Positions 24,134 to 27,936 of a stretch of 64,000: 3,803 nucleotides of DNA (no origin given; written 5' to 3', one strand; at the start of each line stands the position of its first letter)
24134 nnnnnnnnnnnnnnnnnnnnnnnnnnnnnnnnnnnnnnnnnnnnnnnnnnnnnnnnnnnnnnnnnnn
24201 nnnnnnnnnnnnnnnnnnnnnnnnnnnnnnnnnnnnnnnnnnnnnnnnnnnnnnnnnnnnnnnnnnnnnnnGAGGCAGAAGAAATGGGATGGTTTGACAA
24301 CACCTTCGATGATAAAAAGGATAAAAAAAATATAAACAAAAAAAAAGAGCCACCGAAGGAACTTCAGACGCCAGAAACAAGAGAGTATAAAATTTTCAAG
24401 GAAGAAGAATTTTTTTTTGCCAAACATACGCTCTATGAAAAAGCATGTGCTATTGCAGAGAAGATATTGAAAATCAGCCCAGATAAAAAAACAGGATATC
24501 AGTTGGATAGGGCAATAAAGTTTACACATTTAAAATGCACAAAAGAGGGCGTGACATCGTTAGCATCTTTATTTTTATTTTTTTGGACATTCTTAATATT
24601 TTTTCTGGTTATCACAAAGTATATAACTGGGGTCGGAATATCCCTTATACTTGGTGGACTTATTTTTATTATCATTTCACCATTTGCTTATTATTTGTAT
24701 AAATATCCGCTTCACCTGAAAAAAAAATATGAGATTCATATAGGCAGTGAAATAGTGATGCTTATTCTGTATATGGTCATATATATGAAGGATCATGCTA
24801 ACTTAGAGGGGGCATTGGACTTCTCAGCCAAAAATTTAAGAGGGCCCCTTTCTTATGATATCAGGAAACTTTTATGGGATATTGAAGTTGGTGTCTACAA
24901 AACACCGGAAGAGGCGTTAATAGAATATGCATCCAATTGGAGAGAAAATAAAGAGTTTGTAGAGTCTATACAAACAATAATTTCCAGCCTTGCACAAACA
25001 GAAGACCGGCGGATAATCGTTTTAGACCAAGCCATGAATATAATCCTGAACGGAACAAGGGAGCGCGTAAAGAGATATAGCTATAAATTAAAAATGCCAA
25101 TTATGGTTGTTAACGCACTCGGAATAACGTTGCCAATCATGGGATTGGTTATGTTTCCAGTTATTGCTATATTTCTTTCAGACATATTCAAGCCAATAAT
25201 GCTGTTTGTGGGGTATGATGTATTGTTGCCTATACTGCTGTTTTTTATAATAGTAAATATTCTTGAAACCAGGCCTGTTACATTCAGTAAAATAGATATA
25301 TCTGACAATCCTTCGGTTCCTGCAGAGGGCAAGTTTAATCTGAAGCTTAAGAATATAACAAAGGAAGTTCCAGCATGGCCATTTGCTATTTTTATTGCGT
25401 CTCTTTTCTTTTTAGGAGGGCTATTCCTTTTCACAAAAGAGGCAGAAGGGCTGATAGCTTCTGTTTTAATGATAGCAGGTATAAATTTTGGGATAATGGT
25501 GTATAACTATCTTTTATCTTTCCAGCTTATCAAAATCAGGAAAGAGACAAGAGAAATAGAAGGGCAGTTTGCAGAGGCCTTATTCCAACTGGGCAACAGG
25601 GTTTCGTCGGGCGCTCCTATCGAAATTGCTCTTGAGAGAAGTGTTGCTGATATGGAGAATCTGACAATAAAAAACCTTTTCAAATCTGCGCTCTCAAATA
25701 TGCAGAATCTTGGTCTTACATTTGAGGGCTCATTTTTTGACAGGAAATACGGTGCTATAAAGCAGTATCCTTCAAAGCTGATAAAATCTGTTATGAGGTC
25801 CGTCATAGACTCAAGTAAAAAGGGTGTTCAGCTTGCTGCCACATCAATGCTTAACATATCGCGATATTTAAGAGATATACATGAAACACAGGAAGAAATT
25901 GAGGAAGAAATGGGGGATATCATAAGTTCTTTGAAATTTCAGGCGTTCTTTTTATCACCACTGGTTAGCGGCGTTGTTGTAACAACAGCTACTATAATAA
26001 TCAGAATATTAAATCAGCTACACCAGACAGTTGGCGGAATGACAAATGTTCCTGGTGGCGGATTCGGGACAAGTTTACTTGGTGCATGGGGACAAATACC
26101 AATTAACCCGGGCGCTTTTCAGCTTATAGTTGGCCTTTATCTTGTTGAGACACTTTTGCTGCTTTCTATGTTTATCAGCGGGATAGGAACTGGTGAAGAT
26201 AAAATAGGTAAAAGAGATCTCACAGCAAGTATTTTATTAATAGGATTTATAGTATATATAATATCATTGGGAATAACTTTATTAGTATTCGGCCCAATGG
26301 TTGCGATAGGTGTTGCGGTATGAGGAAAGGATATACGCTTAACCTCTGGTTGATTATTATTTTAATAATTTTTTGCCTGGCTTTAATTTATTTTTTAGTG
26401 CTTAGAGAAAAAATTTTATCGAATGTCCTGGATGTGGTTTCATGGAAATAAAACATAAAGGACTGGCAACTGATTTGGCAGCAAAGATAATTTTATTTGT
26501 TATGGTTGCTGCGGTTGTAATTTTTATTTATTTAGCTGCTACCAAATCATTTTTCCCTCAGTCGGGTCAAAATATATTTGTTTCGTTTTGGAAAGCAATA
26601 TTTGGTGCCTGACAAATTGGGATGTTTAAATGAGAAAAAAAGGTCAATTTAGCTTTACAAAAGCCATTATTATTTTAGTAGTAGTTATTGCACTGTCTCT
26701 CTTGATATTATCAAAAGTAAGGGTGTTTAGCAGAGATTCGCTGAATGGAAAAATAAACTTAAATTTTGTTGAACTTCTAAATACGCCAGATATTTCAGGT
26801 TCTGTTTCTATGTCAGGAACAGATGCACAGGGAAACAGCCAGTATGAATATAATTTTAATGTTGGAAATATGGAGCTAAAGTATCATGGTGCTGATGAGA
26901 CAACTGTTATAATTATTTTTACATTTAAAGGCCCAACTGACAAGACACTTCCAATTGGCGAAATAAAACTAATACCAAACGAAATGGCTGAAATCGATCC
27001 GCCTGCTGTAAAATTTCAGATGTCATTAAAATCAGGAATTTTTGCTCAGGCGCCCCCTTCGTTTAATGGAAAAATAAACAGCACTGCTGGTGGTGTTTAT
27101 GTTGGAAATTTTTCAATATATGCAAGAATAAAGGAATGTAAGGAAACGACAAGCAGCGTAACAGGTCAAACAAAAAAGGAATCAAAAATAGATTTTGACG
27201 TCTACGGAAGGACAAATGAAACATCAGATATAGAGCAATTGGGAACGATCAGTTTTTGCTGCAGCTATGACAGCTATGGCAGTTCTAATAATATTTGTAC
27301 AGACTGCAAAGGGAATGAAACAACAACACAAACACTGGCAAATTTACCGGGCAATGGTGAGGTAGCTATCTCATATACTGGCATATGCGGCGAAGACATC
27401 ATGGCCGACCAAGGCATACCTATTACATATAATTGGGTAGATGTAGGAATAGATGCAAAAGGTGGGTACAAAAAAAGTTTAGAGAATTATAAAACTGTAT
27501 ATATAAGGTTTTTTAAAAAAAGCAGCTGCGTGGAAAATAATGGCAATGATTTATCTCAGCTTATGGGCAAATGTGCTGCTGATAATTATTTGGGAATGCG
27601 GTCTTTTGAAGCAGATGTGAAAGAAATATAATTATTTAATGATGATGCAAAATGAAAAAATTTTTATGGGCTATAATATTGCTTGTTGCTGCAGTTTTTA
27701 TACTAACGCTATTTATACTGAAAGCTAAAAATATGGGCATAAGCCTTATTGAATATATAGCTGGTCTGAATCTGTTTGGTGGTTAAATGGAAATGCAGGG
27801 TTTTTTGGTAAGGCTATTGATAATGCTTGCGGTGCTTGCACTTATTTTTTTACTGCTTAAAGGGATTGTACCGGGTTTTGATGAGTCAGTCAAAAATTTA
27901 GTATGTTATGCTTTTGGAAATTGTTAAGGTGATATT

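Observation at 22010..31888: Large co-directional type IV pilus-like locus: ATPase, platform and at least ten class-III-signal-peptide proteins, several large and Cys-rich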

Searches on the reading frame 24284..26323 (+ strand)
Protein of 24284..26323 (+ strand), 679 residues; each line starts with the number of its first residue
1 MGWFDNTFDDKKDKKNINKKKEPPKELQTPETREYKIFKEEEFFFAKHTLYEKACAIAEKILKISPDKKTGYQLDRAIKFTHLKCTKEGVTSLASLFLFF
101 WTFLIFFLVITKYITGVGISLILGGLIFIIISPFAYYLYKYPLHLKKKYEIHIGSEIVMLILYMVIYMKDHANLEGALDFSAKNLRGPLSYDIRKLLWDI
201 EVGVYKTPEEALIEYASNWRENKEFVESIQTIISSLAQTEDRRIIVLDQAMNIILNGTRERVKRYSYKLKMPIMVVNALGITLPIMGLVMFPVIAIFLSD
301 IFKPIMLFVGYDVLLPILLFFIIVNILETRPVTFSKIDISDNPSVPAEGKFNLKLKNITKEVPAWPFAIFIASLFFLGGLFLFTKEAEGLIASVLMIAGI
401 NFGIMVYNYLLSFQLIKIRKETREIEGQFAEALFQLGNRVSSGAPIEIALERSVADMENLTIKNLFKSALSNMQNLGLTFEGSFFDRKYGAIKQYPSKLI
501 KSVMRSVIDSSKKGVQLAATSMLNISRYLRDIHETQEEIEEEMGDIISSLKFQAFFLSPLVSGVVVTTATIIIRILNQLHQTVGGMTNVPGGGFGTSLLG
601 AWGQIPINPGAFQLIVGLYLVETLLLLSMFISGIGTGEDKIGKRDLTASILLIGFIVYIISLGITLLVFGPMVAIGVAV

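Call 3: search_protein_families(library=pfam, proteins=[window:24284-26323:+], max_evalue=1)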
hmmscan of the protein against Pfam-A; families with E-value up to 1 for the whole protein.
window:24284-26323:+ (679 aa): 2 families
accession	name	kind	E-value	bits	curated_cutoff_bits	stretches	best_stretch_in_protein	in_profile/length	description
PF00482.28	T2SSF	-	4.3e-08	33.6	25.2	2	434-564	3-123/125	Type II secretion system (T2SS), protein F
PF04286.17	DUF445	-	0.049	14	33.8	1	401-555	44-179/368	Protein of unknown function (DUF445)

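Call 7: search_protein_families(library=ncbifam, proteins=[window:24284-26323:+], max_evalue=1)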
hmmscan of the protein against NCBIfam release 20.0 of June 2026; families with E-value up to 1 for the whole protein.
window:24284-26323:+ (679 aa): 0 families

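Call 10: find_encoding_contigs(protein=window:24284-26323:+, flank=10000, max_places=4)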
Protein window:24284-26323:+ (679 aa): 2 contigs read that carry it; 1 place shown.
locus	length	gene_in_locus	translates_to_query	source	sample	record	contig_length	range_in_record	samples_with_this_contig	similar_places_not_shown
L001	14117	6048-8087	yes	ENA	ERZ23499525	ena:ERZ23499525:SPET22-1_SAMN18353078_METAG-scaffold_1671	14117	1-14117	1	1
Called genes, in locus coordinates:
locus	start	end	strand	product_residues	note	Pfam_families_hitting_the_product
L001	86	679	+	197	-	-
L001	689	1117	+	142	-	-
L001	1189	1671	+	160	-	-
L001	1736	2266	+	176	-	-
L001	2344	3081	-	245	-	-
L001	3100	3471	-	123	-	-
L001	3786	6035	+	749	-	PF00437:T2SSE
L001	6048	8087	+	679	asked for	PF00482:T2SSF (faint)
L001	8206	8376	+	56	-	-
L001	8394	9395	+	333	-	-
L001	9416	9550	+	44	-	-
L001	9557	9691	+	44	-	-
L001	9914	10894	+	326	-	-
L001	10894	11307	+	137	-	-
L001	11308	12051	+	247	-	-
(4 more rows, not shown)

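Call 69: search_solved_structures(query=window:24284-26323:+, max_evalue=1)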
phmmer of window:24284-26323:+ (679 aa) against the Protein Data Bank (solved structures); distinct sequences matched with E-value up to 1: 0.

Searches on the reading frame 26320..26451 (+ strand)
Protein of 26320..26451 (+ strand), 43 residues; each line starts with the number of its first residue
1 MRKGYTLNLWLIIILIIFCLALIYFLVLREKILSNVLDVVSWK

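Call 28: search_protein_families(library=pfam, proteins=[window:26320-26451:+], max_evalue=10)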
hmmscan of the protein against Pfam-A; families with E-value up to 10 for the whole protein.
window:26320-26451:+ (43 aa): 4 families
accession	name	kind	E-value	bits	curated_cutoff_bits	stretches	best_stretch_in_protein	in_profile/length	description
PF15706.10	TMEM132_C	-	0.27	11.4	27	1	13-27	37-51/87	TMEM132 C-terminal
PF06024.17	Orf78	-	0.44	11.3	29.4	1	9-31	68-90/101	Orf78 (ac78)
PF17696.6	ALN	-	0.92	10.1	25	1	2-26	43-67/68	Another-regulin-like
PF15013.11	CCSMST1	-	7.3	7.3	26.1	0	11-30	30-51/74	CCSMST1 family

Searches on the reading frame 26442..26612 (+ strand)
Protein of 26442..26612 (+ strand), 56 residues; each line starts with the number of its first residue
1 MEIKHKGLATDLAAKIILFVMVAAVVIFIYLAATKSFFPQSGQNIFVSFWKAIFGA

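Call 28: search_protein_families(library=pfam, proteins=[window:26442-26612:+], max_evalue=10)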
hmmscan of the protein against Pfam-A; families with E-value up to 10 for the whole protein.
window:26442-26612:+ (56 aa): 1 family
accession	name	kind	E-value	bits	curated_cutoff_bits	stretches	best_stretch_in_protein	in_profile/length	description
PF11712.13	Vma12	-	0.1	13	25.5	1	18-53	81-116/137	Endoplasmic reticulum-based factor for assembly of V-ATPase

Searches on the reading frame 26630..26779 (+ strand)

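Call 28: search_protein_families(library=pfam, proteins=[window:26630-26779:+], max_evalue=10)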
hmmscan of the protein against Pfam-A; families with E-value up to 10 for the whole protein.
seq(50 aa): 2 families
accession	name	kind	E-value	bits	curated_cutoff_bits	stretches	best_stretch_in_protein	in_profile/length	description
PF04875.17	DUF645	-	0.0014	19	27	1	3-25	5-27/59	Protein of unknown function, DUF645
PF25630.1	Phycodna_minor_capsid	-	0.11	13.2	27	1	10-43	8-41/96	Phycodnaviridae minor capsid protein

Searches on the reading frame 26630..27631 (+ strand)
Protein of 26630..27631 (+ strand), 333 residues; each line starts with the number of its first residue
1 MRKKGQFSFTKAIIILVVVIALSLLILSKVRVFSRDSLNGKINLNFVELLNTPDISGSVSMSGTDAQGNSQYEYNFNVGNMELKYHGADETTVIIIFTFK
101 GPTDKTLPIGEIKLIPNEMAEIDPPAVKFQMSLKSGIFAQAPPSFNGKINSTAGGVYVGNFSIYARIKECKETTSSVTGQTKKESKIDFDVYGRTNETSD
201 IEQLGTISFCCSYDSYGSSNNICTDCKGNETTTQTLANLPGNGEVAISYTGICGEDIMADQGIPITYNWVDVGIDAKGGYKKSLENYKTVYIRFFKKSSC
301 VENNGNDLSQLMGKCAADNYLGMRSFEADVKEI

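Call 3: search_protein_families(library=pfam, proteins=[window:26630-27631:+], max_evalue=1)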
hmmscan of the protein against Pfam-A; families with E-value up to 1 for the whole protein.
window:26630-27631:+ (333 aa): 1 family
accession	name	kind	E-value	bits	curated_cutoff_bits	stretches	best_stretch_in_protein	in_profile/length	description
PF04875.17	DUF645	-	0.014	15.9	27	1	3-25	5-27/59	Protein of unknown function, DUF645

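Call 7: search_protein_families(library=ncbifam, proteins=[window:26630-27631:+], max_evalue=1)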
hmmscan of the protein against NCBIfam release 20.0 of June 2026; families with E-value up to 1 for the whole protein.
window:26630-27631:+ (333 aa): 0 families

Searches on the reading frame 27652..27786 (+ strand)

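Call 28: search_protein_families(library=pfam, proteins=[window:27652-27786:+], max_evalue=10)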
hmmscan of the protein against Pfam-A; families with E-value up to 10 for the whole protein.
window:27652-27786:+ (44 aa): 1 family
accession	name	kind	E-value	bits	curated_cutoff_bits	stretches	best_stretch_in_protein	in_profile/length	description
PF11446.13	DUF2897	-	0.65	10.4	25.2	1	4-25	4-25/54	Protein of unknown function (DUF2897)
